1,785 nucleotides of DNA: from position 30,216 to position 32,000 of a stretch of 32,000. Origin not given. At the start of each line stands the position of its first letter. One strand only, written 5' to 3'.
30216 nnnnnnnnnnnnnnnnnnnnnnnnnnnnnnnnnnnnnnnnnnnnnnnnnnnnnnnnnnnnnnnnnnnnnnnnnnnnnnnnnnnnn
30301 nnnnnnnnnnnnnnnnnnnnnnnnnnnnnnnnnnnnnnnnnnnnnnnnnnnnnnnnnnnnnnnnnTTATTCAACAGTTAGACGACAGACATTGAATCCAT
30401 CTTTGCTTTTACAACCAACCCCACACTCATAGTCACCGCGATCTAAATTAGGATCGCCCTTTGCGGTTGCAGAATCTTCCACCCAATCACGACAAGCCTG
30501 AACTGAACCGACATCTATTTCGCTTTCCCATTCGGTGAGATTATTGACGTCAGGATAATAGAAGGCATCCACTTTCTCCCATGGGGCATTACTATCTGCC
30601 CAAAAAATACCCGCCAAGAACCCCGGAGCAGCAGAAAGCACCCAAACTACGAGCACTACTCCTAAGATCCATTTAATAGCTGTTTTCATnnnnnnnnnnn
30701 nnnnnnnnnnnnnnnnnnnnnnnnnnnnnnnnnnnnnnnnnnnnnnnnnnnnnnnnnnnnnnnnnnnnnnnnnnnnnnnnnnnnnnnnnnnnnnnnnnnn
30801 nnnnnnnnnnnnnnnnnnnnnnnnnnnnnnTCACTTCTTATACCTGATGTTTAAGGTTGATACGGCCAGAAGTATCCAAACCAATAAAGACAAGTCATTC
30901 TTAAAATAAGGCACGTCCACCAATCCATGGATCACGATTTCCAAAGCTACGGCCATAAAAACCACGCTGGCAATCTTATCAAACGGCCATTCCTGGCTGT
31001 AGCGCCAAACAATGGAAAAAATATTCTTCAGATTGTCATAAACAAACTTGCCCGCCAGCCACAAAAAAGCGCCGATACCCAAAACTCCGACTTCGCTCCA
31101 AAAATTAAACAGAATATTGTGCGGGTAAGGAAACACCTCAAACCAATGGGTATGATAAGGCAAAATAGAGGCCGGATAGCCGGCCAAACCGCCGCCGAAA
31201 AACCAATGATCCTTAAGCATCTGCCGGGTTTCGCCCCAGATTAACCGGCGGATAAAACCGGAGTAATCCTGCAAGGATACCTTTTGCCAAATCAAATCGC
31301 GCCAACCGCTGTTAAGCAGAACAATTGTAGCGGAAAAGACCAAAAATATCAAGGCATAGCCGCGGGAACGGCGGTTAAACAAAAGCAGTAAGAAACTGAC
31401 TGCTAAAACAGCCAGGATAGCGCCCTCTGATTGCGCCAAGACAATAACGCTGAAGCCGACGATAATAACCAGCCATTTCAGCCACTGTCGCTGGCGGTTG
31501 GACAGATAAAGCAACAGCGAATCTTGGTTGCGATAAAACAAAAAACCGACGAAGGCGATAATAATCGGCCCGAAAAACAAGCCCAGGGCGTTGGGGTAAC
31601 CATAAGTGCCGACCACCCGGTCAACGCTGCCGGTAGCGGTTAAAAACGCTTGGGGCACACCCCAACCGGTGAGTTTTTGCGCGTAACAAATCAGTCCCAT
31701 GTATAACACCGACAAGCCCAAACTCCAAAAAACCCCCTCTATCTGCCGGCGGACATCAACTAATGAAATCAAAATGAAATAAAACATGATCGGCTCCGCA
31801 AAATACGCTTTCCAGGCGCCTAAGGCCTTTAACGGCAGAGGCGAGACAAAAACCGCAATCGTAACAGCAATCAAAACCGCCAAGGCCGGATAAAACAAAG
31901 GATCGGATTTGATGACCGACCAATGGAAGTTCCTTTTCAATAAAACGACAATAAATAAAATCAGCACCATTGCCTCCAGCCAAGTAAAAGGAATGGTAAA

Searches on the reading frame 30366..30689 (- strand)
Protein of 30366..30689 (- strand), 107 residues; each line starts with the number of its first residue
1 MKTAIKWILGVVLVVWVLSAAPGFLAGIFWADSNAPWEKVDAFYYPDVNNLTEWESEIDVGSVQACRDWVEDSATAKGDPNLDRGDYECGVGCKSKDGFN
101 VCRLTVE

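Call 4: search_protein_families(library=pfam, proteins=[window:30366-30689:-], max_evalue=1)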
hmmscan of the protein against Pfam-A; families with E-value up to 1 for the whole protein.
window:30366-30689:- (107 aa): 0 families

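Call 5: search_protein_families(library=ncbifam, proteins=[window:30366-30689:-], max_evalue=1)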
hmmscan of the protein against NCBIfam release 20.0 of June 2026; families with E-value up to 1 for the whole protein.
window:30366-30689:- (107 aa): 0 families

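Call 6: search_protein_families(library=padloc, proteins=[window:30366-30689:-], max_evalue=1)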
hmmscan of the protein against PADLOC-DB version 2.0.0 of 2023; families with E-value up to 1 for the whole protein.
window:30366-30689:- (107 aa): 0 families

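Call 94: search_protein_families(library=phrogs, proteins=[window:30366-30689:-], max_evalue=0.01)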
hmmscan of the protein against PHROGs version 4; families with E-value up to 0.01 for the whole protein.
window:30366-30689:- (107 aa): 0 families

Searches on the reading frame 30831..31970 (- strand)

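Call 4: search_protein_families(library=pfam, proteins=[window:30831-31970:-], max_evalue=1)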
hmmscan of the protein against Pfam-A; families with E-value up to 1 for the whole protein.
window:30831-31970:- (379 aa): 1 family
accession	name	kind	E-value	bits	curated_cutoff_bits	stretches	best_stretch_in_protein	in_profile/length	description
PF04932.20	Wzy_C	-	6e-14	52.5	31.7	1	168-303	2-149/149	O-Antigen ligase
